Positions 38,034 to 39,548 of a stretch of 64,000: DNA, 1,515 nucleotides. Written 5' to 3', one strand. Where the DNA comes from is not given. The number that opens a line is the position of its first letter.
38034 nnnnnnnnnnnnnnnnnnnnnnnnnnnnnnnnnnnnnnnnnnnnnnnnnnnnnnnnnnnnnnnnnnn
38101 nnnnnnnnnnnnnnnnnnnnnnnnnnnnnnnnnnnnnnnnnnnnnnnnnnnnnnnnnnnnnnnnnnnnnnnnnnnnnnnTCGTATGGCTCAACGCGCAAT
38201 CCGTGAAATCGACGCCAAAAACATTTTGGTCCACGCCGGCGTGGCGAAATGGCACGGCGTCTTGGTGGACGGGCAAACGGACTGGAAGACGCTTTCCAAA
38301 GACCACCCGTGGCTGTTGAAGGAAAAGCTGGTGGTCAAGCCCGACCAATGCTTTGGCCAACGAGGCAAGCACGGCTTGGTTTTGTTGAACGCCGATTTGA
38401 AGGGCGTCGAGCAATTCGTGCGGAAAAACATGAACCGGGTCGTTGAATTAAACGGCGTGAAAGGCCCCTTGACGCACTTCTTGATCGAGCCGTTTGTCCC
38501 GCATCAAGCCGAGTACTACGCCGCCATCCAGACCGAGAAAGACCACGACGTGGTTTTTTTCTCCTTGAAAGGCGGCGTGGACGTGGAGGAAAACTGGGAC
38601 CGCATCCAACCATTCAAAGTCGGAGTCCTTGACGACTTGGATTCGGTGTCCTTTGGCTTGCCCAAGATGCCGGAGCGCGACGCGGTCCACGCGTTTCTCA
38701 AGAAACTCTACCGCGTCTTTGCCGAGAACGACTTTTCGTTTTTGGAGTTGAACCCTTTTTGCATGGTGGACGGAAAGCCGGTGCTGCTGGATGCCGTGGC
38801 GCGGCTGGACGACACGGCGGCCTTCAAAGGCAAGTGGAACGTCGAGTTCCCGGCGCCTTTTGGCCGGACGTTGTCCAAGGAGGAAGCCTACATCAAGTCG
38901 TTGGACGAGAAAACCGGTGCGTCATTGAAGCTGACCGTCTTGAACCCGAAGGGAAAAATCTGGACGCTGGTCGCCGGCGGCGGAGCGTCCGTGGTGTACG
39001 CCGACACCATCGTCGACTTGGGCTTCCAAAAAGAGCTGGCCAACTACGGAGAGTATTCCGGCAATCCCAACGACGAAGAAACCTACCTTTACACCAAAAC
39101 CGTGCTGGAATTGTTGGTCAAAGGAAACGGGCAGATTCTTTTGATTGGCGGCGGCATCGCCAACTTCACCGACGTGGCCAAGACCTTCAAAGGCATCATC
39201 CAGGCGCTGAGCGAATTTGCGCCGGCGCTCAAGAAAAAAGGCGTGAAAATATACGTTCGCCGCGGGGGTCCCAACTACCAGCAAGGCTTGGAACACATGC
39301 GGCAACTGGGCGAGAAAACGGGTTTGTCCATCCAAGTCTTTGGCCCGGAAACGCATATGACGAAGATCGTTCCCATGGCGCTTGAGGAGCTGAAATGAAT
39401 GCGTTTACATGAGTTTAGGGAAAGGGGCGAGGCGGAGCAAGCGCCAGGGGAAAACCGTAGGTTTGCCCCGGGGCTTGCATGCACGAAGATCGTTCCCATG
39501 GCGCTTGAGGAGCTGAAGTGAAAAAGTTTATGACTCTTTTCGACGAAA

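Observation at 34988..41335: Co-linear aconitase - isocitrate dehydrogenase - ATP-citrate lyase (aclB-aclA) cluster: reductive TCA module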

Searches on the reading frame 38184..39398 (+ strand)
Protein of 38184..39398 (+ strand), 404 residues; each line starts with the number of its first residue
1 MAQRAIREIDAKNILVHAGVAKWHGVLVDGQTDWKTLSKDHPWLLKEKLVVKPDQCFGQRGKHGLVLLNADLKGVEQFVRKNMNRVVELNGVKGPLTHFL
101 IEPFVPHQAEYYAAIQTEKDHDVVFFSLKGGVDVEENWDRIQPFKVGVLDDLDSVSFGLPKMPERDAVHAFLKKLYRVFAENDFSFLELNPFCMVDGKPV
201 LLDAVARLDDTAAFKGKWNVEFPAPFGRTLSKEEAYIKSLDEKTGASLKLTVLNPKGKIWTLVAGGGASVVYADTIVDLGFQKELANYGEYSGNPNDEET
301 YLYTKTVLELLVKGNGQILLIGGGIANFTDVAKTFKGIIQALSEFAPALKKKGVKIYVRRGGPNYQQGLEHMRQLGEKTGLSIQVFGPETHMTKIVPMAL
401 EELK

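Call 3: search_protein_families(library=pfam, proteins=[window:38184-39398:+])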
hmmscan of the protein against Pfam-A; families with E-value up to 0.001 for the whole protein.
window:38184-39398:+ (404 aa): 3 families
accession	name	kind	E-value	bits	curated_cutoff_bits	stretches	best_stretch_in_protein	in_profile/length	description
PF16114.10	Citrate_bind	-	9.9e-85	283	26.8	1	228-401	1-176/177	ATP citrate lyase citrate-binding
PF24948.1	Citrate_synth_N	-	2.1e-62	210.9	83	1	2-216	1-228/232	ATP-citrate synthase ATP-grasp domain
PF08442.15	ATP-grasp_2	-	2.3e-12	47.4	29.5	1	6-193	2-201/202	ATP-grasp domain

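Call 4: search_protein_families(library=ncbifam, proteins=[window:38184-39398:+])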
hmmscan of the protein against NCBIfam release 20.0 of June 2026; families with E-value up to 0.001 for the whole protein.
window:38184-39398:+ (404 aa): 3 families
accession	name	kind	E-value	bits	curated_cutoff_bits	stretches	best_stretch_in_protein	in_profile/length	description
TIGR01016.1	sucCoAbeta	subfamily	3.9e-26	91.9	375.55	1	6-376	3-365/386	succinate-CoA ligase subunit beta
NF001913.0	PRK00696.1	equivalog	1.4e-21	77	370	1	6-376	3-365/388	ADP-forming succinate--CoA ligase subunit beta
NF010647.0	PRK14046.1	equivalog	7.3e-09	35.2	604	1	6-376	3-365/392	malate--CoA ligase subunit beta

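Call 9: find_related_loci(query=window:38184-39398:+, collection=genome_contigs, flank=10000)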
Query window:38184-39398:+ (404 aa) in genome_contigs; peptide patterns used: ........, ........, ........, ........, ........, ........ (x = any residue, [..] = any of these).
43 stretches matched a pattern; 4 encode a relative of the query (tblastn E <= 1e-3); 4 distinct loci.
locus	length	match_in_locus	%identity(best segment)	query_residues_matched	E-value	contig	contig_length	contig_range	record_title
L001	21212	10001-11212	68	1-404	0e+0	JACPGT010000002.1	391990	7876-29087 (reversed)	MAG: Candidatus Micrarchaeota archaeon isolate NC_groundwater_395_Ag_B-0.1um_58_13 GD18-4_B1_scaffold_101470, whole geno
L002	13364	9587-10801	66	1-404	0e+0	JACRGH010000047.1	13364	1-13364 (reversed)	MAG: Candidatus Micrarchaeota archaeon isolate NC_groundwater_1746_Pr3_B-0.1um_53_26 SR-2_scaffold_141_2587173, whole ge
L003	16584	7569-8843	50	1-402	3e-131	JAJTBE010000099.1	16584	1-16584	MAG: Bacillota bacterium isolate MH_R1_1 k141_62461, whole genome shotgun sequence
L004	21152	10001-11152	36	1-396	1e-67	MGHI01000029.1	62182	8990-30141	MAG: Candidatus Woesebacteria bacterium RIFCSPLOWO2_01_FULL_39_61 rifcsplowo2_01_scaffold_403, whole genome shotgun sequ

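Call 15: search_solved_structures(query=window:38184-39398:+, show_alignments=1)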
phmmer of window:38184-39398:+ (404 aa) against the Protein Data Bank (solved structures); distinct sequences matched with E-value up to 0.001: 19.
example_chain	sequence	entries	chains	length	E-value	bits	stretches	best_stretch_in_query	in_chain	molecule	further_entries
6hxi_A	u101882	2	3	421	2e-136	458.7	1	1-402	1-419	Citrate lyase, subunit 1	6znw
3mwd_A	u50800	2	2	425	2.8e-110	372.5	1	27-400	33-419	ATP-citrate synthase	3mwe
5tde_A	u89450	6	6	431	3e-110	372.5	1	27-400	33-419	ATP-citrate synthase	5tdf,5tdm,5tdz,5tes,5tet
3pff_A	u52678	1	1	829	2e-109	369.8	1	28-400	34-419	ATP-citrate synthase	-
6hxh_A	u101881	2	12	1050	3.2e-109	369.1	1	28-400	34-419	ATP-citrate synthase,Human ATP citrate lyase | ATP-citrate synthase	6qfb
6uuz_A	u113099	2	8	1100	3.5e-109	369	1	28-400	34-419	ATP-citrate synthase | ATP citrate lyase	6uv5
6poe_A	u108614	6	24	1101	3.5e-109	369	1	28-400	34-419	ATP-citrate synthase | ACLY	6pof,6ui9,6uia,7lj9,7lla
6uuw_A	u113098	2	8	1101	3.5e-109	369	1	28-400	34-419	ATP-citrate synthase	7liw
7rig_A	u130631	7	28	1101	3.5e-109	368.9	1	28-400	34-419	ATP-citrate synthase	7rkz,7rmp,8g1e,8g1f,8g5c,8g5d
9r90_A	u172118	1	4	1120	3.5e-109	368.9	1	28-400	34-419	Isoform 2 of ATP-citrate synthase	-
6o0h_A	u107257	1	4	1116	3.6e-109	368.9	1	28-400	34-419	ATP-citrate synthase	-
5te1_A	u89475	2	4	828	4.5e-109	368.6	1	28-400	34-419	ATP-citrate synthase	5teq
6hxj_A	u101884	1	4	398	3.9e-51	177.8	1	36-401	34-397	ATP-citrate lyase beta-subunit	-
6hxq_B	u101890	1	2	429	6.3e-17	65.1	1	49-402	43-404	Citryl-CoA synthetase large subunit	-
6mel_B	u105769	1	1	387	5.5e-07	32.4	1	50-300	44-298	Succinate--CoA ligase [ADP-forming] subunit beta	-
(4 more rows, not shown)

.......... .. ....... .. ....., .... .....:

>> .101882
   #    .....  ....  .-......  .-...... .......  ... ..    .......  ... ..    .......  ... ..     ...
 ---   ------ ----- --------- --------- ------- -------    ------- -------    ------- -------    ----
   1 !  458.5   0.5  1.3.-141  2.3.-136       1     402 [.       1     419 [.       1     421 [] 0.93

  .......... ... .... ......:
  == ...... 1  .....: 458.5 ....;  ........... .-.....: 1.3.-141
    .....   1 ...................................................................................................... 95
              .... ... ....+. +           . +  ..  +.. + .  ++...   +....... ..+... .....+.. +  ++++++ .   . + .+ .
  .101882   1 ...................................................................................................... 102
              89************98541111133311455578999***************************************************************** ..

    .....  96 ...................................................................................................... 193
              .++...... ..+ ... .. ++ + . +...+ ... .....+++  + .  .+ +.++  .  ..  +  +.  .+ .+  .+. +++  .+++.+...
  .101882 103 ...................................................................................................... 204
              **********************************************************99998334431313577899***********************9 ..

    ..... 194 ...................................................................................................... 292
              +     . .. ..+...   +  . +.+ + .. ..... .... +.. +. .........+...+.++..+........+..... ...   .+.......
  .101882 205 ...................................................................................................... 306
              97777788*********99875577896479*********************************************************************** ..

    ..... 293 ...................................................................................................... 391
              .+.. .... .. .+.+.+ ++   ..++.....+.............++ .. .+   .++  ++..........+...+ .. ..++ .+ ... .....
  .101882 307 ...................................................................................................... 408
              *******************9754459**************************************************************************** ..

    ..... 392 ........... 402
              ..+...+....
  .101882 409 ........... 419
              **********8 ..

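Call 26: search_protein_families(library=pfam, proteins=[L003:3165-4343:+, L003:6344-7564:+, L003:10841-11302:+, L003:11345-11884:+, L003:12117-15203:+, L003:15205-16107:+, L004:8878-9975:+, L004:12977-13681:+, L004:13710-14708:+, L004:14746-15909:+], max_evalue=0.00001)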
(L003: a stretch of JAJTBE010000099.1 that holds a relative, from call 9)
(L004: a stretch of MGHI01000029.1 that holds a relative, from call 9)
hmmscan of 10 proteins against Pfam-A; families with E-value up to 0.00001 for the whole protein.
L003:3165-4343:+ (392 aa): 0 families

L003:6344-7564:+ (406 aa): 1 family
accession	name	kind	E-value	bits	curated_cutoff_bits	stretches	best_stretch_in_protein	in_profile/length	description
PF00180.25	Iso_dh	-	8.3e-49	167.1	27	1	6-393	2-348/348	Isocitrate/isopropylmalate dehydrogenase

L003:10841-11302:+ (153 aa): 0 families

L003:11345-11884:+ (179 aa): 0 families

L003:12117-15203:+ (1028 aa): 4 families
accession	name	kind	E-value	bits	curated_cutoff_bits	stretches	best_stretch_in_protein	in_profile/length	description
PF00176.29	SNF2-rel_dom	-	4.7e-71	239.7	24.9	1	557-835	1-288/290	SNF2-related domain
PF12419.13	DUF3670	-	1.1e-34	119.4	27.6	1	380-507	8-135/136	SNF2 Helicase protein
PF00271.37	Helicase_C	-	1.6e-23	83.5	23.5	1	852-965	3-110/110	Helicase conserved C-terminal domain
PF04851.21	ResIII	-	1e-09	39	22.5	1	553-711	3-163/164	Type III restriction enzyme, res subunit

L003:15205-16107:+ (300 aa): 1 family
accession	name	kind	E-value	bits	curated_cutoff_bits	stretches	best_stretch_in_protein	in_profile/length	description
PF04434.22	SWIM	-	2.8e-06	27.2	19.6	1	144-162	12-33/38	SWIM zinc finger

L004:8878-9975:+ (365 aa): 1 family
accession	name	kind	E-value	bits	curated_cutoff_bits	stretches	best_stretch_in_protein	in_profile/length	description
PF13672.11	PP2C_2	-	3.9e-10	40.1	24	1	64-310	8-182/209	Protein phosphatase 2C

L004:12977-13681:+ (234 aa): 1 family
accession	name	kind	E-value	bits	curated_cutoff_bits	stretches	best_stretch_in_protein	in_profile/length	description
PF04794.17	YdjC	-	2.9e-43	149.1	29.7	1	4-217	2-265/266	YdjC-like protein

L004:13710-14708:+ (332 aa): 1 family
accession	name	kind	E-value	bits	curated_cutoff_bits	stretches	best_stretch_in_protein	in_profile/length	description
PF01933.23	CofD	-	5.2e-70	236.3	30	1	6-296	1-280/290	2-phospho-L-lactate transferase CofD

L004:14746-15909:+ (387 aa): 2 families
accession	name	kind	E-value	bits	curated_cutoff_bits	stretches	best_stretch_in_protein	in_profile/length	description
PF00535.33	Glycos_transf_2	-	2.2e-21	77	23.3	1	35-175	1-130/168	Glycosyl transferase family 2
PF13641.12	Glyco_tranf_2_3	-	3.8e-08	34.1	27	1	34-261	3-215/230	Glycosyltransferase like family 2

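Call 72: search_protein_families(library=ncbifam, proteins=[L003:6344-7564:+], max_evalue=1e-40)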
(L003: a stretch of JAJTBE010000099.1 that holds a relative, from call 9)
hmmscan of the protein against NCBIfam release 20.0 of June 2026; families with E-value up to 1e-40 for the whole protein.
L003:6344-7564:+ (406 aa): 2 families
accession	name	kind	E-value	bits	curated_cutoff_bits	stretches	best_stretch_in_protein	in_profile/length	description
NF006156.0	PRK08299.1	equivalog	4.1e-193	641.5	335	1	1-401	1-402/403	NADP-dependent isocitrate dehydrogenase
TIGR00127.1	nadp_idh_euk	equivalog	1e-165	551.3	397.15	1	2-402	1-408/409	isocitrate dehydrogenase (NADP(+))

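Call 77: find_related_loci(query=A3, collection=metagenome_contigs, flank=8000)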
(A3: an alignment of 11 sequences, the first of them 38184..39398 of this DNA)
Query A3 (404 aa) in metagenome_contigs; peptide patterns used: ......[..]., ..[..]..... (x = any residue, [..] = any of these).
600 stretches matched a pattern (row limit reached: there are more); 571 encode a relative of the query (tblastn E <= 1e-3); the best 80 are kept; 80 distinct loci.
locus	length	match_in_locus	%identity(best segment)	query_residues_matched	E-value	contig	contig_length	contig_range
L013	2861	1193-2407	66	1-404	4e-179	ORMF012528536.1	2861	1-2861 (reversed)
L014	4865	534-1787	56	1-400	2e-156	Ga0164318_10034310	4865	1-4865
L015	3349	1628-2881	55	1-401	2e-157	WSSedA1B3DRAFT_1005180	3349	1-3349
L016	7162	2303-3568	55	1-401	6e-151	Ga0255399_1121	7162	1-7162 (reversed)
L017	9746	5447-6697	56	1-400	9e-149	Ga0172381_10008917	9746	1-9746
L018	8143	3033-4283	56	1-400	2e-148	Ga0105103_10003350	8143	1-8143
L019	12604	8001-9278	58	1-400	4e-147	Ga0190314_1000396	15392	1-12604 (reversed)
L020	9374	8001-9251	55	1-400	7e-147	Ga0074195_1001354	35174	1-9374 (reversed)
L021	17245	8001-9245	53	1-400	6e-146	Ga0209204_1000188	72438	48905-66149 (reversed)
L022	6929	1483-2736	54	1-401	5e-146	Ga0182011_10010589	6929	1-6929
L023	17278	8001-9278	54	1-404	1e-145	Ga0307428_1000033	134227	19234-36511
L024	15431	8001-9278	55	1-404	2e-145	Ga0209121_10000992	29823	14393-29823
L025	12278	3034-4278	56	1-404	2e-145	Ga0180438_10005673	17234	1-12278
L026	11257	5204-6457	54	1-401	2e-145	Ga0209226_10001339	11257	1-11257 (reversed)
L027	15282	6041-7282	55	1-397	5e-145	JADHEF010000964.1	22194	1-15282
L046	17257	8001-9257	54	1-401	2e-142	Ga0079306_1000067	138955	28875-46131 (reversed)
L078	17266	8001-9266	53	1-401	2e-139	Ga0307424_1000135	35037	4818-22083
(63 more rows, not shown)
